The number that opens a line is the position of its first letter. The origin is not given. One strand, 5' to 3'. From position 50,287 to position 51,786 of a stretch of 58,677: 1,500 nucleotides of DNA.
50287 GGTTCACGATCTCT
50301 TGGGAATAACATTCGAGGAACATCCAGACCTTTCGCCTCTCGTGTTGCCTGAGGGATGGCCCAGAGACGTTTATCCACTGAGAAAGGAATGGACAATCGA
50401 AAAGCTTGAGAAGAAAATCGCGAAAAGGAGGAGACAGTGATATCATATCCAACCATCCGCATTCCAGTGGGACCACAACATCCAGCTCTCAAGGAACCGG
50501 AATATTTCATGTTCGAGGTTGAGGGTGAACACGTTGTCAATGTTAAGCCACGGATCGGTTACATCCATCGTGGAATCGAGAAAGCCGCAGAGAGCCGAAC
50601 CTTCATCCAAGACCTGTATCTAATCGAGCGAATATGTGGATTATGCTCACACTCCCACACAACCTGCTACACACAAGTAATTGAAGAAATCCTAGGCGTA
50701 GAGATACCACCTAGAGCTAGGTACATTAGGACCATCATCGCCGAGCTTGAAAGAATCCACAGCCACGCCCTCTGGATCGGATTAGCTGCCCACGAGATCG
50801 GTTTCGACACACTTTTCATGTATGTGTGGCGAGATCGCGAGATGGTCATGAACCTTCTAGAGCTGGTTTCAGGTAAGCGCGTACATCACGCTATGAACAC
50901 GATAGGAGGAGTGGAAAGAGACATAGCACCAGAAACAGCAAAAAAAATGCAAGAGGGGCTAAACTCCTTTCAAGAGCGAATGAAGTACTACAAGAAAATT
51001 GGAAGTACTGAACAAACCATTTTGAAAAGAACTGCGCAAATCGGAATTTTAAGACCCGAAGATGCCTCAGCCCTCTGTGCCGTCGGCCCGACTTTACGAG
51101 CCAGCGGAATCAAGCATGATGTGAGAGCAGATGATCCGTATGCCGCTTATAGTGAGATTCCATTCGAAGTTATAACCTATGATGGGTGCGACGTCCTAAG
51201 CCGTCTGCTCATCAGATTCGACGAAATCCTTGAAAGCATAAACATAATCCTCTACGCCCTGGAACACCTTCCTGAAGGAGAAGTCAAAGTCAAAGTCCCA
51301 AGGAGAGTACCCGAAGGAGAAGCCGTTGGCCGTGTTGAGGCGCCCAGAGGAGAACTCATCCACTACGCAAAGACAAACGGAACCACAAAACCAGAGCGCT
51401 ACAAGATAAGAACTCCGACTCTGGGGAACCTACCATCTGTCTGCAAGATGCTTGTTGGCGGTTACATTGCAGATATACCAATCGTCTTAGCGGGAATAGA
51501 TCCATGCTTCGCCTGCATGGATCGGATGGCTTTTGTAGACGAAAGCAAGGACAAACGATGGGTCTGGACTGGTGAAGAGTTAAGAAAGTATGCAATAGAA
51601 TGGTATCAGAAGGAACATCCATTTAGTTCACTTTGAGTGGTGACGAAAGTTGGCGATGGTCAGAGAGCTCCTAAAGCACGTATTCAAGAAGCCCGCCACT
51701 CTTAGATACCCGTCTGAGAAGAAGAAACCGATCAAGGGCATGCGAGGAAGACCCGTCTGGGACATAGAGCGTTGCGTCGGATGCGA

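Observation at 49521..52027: Group-4 (Ech/Mbh-like) [NiFe]-hydrogenase module encoded without any membrane subunit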

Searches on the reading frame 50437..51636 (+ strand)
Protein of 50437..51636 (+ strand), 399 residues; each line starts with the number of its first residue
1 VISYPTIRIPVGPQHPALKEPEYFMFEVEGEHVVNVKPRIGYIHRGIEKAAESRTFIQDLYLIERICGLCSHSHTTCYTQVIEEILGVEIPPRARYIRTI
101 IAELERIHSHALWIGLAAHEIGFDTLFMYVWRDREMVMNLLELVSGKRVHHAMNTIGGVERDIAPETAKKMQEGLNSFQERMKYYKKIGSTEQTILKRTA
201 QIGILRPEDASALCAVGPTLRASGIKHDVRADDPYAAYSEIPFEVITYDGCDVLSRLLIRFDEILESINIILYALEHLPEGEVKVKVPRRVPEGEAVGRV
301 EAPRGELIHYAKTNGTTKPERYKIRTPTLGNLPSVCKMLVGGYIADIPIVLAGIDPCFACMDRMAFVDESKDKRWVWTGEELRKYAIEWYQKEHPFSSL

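Call 3: search_protein_families(library=pfam, proteins=[window:50437-51636:+])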
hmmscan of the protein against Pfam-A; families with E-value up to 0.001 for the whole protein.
window:50437-51636:+ (399 aa): 2 families
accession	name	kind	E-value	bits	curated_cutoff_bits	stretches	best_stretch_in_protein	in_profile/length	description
PF00346.24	Complex1_49kDa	-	4.3e-70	236.3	24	2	121-288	2-169/271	Respiratory-chain NADH dehydrogenase, 49 Kd subunit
PF00374.24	NiFeSe_Hases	-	2.4e-15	56.9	25.8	1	45-113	1-69/508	Nickel-dependent hydrogenase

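Call 4: search_protein_families(library=ncbifam, proteins=[window:50437-51636:+])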
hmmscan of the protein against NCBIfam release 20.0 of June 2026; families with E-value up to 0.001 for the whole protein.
window:50437-51636:+ (399 aa): 14 families
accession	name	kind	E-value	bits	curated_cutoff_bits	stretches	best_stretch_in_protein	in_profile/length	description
NF004739.1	PRK06075.1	equivalog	1.4e-104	350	360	2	9-286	3-280/384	NADH-quinone oxidoreductase subunit D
TIGR01962.1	NuoD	equivalog_domain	2.4e-94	316.4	459.35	2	7-288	3-284/386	NADH dehydrogenase (quinone) subunit D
NF040602.1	F420_dehyd_FpoD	exception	1.1e-87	294.5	600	1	9-363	10-372/372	F420H2 dehydrogenase subunit FpoD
NF008974.0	PRK12322.1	equivalog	1.7e-87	293.8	522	1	6-361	6-364/366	NADH-quinone oxidoreductase subunit D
NF009808.0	PRK13292.1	equivalog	8.1e-68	229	1156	2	9-282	410-683/791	NADH-quinone oxidoreductase subunit B/C/D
NF005649.0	PRK07415.1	equivalog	2.4e-66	224.4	583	2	9-283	13-288/394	NAD(P)H-quinone oxidoreductase subunit H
NF008728.0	PRK11742.1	equivalog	1.3e-64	218.7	840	2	11-292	219-500/598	NADH-quinone oxidoreductase subunit C/D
TIGR03295.1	frhA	equivalog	4.1e-24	85.3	392.5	2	45-182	41-185/412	coenzyme F420 hydrogenase subunit alpha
NF033181.1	NiFeSe_hydrog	equivalog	2.1e-20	73.1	600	2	27-113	21-106/507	nickel-dependent hydrogenase large subunit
NF045518.1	H2_NiFeSe_large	exception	6e-15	55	780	2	27-113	21-106/485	NiFeSe hydrogenase large subunit HysA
NF040828.1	sulfhyd_ShyA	equivalog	4.6e-12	45.5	700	2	29-143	22-138/415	NAD(P)-dependent hydrogenase/sulfhydrogenase 2 subunit alpha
NF041785.2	VhuA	equivalog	5.2e-10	38.4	800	1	36-114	31-108/418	F420-non-reducing hydrogenase Vhu subunit A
NF007778.0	PRK10467.1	equivalog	7.1e-10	37.8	969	1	37-112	31-106/567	hydrogenase 2 large subunit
NF007550.0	PRK10170.1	equivalog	6.9e-09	34.6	1101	1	31-112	40-121/597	Ni/Fe-hydrogenase large subunit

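Call 18: find_homologous_proteins(query=window:50437-51636:+)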
Query window:50437-51636:+ (399 aa): 7994 proteins with E <= 0.001 among 8000 candidates; the best 120 are listed.
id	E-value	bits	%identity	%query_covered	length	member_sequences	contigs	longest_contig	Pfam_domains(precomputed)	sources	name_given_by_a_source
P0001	2.5e-241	818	88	98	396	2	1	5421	PF00374.25,PF00346.25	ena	-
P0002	4.3e-234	795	85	98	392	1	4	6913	PF00374.25,PF00346.25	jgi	jgi:Ni,Fe-hydrogenase III large subunit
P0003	3.1e-233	792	84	98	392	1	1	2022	PF00374.25,PF00346.25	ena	-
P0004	2.0e-231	786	84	98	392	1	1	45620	PF00374.25,PF00346.25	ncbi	-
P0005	6.4e-229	778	84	98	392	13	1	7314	PF00374.25,PF00346.25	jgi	-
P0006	1.1e-228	777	84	98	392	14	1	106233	PF00374.25,PF00346.25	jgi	-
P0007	2.6e-228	776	84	98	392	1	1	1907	PF00374.25,PF00346.25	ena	-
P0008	6.7e-226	768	82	98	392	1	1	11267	PF00374.25,PF00346.25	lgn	-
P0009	8.2e-225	764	81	98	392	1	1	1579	PF00374.25,PF00346.25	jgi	jgi:NADH-quinone oxidoreductase subunit D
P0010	6.0e-224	761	82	98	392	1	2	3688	PF00374.25,PF00346.25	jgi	-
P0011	3.5e-223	759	81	98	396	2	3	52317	PF00374.25,PF00346.25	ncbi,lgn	-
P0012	4.7e-221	752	79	98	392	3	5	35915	PF00374.25,PF00346.25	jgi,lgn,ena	-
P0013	1.2e-220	750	78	98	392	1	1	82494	PF00374.25,PF00346.25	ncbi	-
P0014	6.2e-216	735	78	98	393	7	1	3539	PF00374.25,PF00346.25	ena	-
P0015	4.0e-215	732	78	98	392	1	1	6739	PF00374.25,PF00346.25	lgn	-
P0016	4.4e-215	732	83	92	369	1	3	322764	PF00374.25,PF00346.25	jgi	jgi:NADH-quinone oxidoreductase subunit D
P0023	3.1e-208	709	76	97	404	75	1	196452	PF00374.25,PF00346.25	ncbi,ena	-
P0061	4.2e-192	656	72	96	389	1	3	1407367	PF00374.25,PF00346.25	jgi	-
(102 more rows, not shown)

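Call 19: find_encoding_contigs(protein=P0061, flank=10000, max_places=2)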
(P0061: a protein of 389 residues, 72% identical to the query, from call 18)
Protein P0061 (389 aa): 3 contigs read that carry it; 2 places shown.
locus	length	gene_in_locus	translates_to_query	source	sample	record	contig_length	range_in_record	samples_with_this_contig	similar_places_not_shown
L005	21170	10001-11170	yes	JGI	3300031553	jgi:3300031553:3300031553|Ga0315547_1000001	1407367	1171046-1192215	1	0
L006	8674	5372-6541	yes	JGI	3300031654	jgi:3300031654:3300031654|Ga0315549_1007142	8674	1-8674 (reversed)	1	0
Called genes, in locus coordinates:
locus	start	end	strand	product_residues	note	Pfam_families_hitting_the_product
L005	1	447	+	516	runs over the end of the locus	PF00037:Fer4 (weak), PF04422:FrhB_FdhB_N, PF04432:FrhB_FdhB_C, PF00571:CBS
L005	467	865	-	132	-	-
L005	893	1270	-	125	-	-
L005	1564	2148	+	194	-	PF12840:HTH_20, PF01022:HTH_5, PF12802:MarR_2 (faint)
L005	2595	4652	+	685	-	PF00662:Proton_antipo_N, PF00361:Proton_antipo_M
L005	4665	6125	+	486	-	PF00662:Proton_antipo_N, PF00361:Proton_antipo_M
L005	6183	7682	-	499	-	PF00662:Proton_antipo_N (weak), PF00361:Proton_antipo_M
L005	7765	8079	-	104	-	PF00420:Oxidored_q2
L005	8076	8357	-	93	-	-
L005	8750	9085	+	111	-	PF00507:Oxidored_q4 (weak)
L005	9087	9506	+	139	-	PF01058:Oxidored_q6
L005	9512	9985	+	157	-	PF00329:Complex1_30kDa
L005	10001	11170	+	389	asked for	PF00374:NiFeSe_Hases, PF00346:Complex1_49kDa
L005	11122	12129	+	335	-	PF00146:NADHdh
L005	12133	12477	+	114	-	PF25160:LdpA_Fe-S-bd (faint), PF00037:Fer4, PF12837:Fer4_6, PF13237:Fer4_10, PF14697:Fer4_21, PF12838:Fer4_7, PF13187:Fer4_9, PF00037:Fer4 (weak), +5 more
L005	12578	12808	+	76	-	-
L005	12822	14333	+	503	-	PF00324:AA_permease, PF13520:AA_permease_2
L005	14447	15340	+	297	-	-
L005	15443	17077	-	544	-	-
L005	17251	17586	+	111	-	-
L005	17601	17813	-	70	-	-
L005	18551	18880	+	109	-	PF01694:Rhomboid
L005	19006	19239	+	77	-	PF01694:Rhomboid (weak)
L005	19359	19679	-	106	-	PF01900:RNase_P_Rpp14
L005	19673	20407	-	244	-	PF01876:RNase_P_p30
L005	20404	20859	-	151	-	PF01877:RNA_binding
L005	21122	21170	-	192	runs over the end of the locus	PF00827:Ribosomal_L15e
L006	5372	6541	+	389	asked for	PF00374:NiFeSe_Hases, PF00346:Complex1_49kDa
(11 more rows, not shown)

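Call 20: find_encoding_contigs(protein=P0023, flank=10000, max_places=2)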
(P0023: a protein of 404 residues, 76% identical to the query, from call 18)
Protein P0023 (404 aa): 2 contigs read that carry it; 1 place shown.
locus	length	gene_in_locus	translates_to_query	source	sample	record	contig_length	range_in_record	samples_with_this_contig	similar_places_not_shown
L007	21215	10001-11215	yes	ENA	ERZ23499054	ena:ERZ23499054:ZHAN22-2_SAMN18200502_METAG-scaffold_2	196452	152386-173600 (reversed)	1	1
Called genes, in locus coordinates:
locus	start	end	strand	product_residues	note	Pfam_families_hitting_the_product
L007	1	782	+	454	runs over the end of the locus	PF00483:NTP_transferase, PF12804:NTP_transf_3, PF01066:CDP-OH_P_transf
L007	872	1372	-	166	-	-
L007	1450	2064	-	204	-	-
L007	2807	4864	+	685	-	PF00662:Proton_antipo_N, PF00361:Proton_antipo_M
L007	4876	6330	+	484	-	PF00662:Proton_antipo_N, PF00361:Proton_antipo_M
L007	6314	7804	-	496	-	PF00662:Proton_antipo_N, PF00361:Proton_antipo_M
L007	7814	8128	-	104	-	PF00420:Oxidored_q2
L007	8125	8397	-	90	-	-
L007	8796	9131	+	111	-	PF00507:Oxidored_q4 (weak)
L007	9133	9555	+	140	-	PF01058:Oxidored_q6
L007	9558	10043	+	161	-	PF00329:Complex1_30kDa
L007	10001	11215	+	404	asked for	PF00374:NiFeSe_Hases, PF00346:Complex1_49kDa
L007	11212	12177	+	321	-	PF00146:NADHdh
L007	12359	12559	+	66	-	PF13183:Fer4_8 (faint), PF13187:Fer4_9 (faint), PF12838:Fer4_7 (faint), PF00037:Fer4 (weak)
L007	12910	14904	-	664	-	PF05833:NFACT_N, PF05670:NFACT-R_1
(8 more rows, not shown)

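Call 21: find_encoding_contigs(protein=P0006, flank=8000, max_places=1)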
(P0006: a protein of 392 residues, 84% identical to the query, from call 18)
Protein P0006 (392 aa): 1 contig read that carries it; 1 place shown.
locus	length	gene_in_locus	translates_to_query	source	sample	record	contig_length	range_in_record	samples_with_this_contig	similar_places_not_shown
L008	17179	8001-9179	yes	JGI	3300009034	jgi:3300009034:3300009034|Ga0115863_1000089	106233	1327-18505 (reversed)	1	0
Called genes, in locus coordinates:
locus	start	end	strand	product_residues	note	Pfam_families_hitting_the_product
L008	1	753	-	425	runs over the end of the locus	-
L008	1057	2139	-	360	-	PF01924:HypD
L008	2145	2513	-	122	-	PF01155:HypA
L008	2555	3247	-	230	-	PF03193:RsgA_GTPase (faint), PF02492:cobW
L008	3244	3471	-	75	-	PF01455:HupF_HypC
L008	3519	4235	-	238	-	PF02887:PK_C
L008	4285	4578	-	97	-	PF12840:HTH_20 (weak)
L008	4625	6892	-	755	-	PF00708:Acylphosphatase, PF07503:zf-HYPF, PF01300:Sua5_yciO_yrdC, PF17788:HypF_C, PF22521:HypF_C_2, PF00814:TsaD (weak)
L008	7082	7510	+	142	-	PF01058:Oxidored_q6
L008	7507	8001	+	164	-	PF00329:Complex1_30kDa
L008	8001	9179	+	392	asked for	PF00374:NiFeSe_Hases, PF00346:Complex1_49kDa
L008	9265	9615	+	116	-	PF00037:Fer4 (weak), PF12837:Fer4_6 (weak), PF13237:Fer4_10, PF14697:Fer4_21, PF12838:Fer4_7, PF13187:Fer4_9, PF00037:Fer4, PF13484:Fer4_16 (weak), +7 more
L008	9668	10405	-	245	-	PF00899:ThiF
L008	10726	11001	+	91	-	-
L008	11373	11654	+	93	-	PF02597:ThiS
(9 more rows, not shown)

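Call 22: find_encoding_contigs(protein=P0013, flank=8000, max_places=1)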
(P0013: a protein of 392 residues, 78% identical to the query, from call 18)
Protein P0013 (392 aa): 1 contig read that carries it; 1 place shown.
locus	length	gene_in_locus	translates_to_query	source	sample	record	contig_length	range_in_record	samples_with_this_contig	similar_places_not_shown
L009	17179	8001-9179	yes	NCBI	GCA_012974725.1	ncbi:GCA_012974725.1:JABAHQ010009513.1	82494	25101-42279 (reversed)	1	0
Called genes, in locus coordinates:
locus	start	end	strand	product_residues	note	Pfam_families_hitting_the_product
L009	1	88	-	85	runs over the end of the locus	-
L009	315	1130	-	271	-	PF06564:CBP_BcsQ (faint), PF13614:AAA_31 (weak), PF01656:CbiA (faint)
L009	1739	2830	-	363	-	PF03706:LPG_synthase_TM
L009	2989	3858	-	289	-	-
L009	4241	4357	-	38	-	-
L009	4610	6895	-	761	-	PF00708:Acylphosphatase, PF07503:zf-HYPF, PF01300:Sua5_yciO_yrdC, PF17788:HypF_C, PF00814:TsaD (faint), PF22521:HypF_C_2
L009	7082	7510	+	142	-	PF01058:Oxidored_q6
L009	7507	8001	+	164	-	PF00329:Complex1_30kDa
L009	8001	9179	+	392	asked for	PF00374:NiFeSe_Hases, PF00346:Complex1_49kDa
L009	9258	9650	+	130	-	PF12838:Fer4_7, PF13187:Fer4_9, PF00037:Fer4 (weak), PF12837:Fer4_6 (weak), PF13237:Fer4_10, PF14697:Fer4_21, PF00037:Fer4, PF13484:Fer4_16 (weak), +5 more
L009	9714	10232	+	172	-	PF01750:HycI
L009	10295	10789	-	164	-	PF13187:Fer4_9 (faint), PF13237:Fer4_10 (weak), PF13247:Fer4_11, PF12838:Fer4_7 (weak), PF25160:LdpA_Fe-S-bd, PF12837:Fer4_6 (weak), PF00037:Fer4, PF14697:Fer4_21 (weak)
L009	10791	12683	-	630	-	PF02730:AFOR_N, PF01314:AFOR_C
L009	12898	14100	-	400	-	PF01321:Creatinase_N (weak), PF00557:Peptidase_M24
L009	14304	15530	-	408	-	PF07690:MFS_1, PF12832:MFS_1_like, PF07690:MFS_1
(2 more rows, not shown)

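Call 23: find_encoding_contigs(protein=P0016, flank=8000, max_places=1)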
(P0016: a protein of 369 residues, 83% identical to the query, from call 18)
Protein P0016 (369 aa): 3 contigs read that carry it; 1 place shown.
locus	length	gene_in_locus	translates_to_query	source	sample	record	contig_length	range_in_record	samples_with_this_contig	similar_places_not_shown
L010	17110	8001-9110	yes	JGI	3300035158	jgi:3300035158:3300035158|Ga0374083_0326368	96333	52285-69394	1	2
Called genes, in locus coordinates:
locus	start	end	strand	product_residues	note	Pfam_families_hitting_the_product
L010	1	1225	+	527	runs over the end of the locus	PF12698:ABC2_membrane_3 (weak)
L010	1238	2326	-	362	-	PF01924:HypD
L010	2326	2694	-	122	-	PF01155:HypA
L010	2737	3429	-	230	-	PF03193:RsgA_GTPase (faint), PF02492:cobW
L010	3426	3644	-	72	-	PF01455:HupF_HypC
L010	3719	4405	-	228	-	PF02887:PK_C (weak)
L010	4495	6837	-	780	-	PF00708:Acylphosphatase, PF07503:zf-HYPF, PF01300:Sua5_yciO_yrdC, PF17788:HypF_C, PF00814:TsaD (faint), PF22521:HypF_C_2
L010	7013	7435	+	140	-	PF01058:Oxidored_q6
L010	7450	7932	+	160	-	PF00329:Complex1_30kDa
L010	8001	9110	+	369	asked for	PF00374:NiFeSe_Hases, PF00346:Complex1_49kDa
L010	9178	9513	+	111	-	PF25160:LdpA_Fe-S-bd (faint), PF13187:Fer4_9, PF12837:Fer4_6 (weak), PF13237:Fer4_10 (weak), PF14697:Fer4_21, PF12838:Fer4_7, PF00037:Fer4, PF13484:Fer4_16 (weak), +1 more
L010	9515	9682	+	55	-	-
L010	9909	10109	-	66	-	-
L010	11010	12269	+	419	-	PF00266:Aminotran_5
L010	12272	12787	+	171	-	PF01592:NifU_N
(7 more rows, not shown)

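Call 38: search_solved_structures(query=window:50437-51636:+, max_evalue=1e-10, show_alignments=2)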
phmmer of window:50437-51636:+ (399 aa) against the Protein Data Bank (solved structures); distinct sequences matched with E-value up to 1e-10: 69 (the best 60 are shown).
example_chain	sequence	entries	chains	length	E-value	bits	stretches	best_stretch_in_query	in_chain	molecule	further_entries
7z0s_E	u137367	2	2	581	1.5e-90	307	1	9-389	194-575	Formate hydrogenlyase subunit 5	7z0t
6cfw_L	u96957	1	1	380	6.9e-88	298.2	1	7-363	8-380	Membrane-bound hydrogenase subunit alpha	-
2fug_4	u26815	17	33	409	1.5e-65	224.7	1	8-293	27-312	NADH-quinone oxidoreductase chain 4 | NADH-QUINONE OXIDOREDUCTASE SUBUNIT 4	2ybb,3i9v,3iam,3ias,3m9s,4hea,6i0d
7q5y_B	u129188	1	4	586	2.9e-63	217.2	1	11-278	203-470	NADH-quinone oxidoreductase subunit C/D 2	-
8ba0_D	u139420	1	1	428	1.1e-57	198.8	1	7-310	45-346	Complex I-49kD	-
8b9z_D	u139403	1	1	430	1.1e-57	198.7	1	7-310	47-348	Complex I-49kD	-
8esw_S2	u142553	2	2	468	1.6e-57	198.3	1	7-310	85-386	Complex I-49kD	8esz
6hum_H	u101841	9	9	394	4.9e-56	193.4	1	9-294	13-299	NAD(P)H-quinone oxidoreductase subunit H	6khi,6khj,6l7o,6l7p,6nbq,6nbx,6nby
8e9g_D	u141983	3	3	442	1.7e-55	191.6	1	7-286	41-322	NADH-quinone oxidoreductase subunit D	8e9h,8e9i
7eu3_H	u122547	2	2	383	1.8e-55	191.5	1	9-285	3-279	NAD(P)H-quinone oxidoreductase subunit H, chloroplastic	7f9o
6u8y_L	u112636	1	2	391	4.6e-55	190.2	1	6-363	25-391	NADH dehydrogenase subunit D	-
9grx_H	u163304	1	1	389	5.6e-55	189.9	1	9-284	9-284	NAD(P)H-quinone oxidoreductase subunit H, chloroplastic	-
7wfg_H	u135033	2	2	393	2.9e-54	187.5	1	9-282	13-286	NAD(P)H-quinone oxidoreductase subunit H, chloroplastic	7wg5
7dgq_B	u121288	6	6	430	5e-53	183.5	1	8-312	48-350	NADH dehydrogenase [ubiquinone] iron-sulfur protein 2, mitochondrial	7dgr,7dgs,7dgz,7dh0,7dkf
5lnk_4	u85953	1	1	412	5.7e-53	183.3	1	8-312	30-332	Mitochondrial complex I, 49 kDa subunit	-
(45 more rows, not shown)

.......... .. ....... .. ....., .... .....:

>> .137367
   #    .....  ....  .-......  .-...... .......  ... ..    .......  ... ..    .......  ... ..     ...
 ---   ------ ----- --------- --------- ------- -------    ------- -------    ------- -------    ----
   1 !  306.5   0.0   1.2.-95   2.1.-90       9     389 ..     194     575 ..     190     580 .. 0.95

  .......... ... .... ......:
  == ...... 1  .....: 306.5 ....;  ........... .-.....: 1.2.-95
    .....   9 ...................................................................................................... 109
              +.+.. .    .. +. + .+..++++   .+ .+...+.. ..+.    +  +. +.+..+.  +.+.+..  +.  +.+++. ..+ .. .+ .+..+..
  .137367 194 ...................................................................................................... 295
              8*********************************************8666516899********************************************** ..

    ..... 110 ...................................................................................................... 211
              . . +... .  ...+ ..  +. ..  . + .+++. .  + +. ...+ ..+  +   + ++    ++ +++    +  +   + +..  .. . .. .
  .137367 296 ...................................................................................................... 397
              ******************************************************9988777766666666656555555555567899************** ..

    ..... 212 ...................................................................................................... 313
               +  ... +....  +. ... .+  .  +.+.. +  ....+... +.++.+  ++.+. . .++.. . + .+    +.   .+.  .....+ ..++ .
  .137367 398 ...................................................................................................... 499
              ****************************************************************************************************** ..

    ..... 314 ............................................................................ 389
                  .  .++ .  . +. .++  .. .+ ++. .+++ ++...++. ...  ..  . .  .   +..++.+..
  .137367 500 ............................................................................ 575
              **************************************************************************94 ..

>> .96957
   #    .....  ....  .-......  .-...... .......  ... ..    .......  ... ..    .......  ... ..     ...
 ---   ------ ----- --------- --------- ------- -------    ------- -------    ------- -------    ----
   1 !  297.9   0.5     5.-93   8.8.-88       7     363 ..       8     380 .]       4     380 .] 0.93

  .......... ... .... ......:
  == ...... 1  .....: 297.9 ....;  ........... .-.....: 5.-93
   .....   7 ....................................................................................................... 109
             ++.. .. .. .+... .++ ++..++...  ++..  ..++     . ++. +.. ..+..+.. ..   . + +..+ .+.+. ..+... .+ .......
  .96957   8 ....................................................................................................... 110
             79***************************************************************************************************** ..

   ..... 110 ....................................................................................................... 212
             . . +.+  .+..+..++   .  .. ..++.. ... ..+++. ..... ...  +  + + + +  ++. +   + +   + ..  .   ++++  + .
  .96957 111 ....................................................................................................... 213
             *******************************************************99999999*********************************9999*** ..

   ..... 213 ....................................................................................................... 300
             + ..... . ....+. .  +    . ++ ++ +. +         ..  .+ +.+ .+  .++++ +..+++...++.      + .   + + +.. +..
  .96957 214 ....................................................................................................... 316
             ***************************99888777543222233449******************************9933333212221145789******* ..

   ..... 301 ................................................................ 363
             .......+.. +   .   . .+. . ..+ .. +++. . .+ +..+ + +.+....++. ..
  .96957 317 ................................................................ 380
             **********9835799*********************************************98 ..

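Call 66: find_encoding_contigs(protein=L005:2595-4652:+, flank=7000, max_places=1)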
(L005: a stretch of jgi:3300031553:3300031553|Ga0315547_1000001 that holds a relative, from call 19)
Protein L005:2595-4652:+ (685 aa): no gene with exactly this product is on record in the collection.
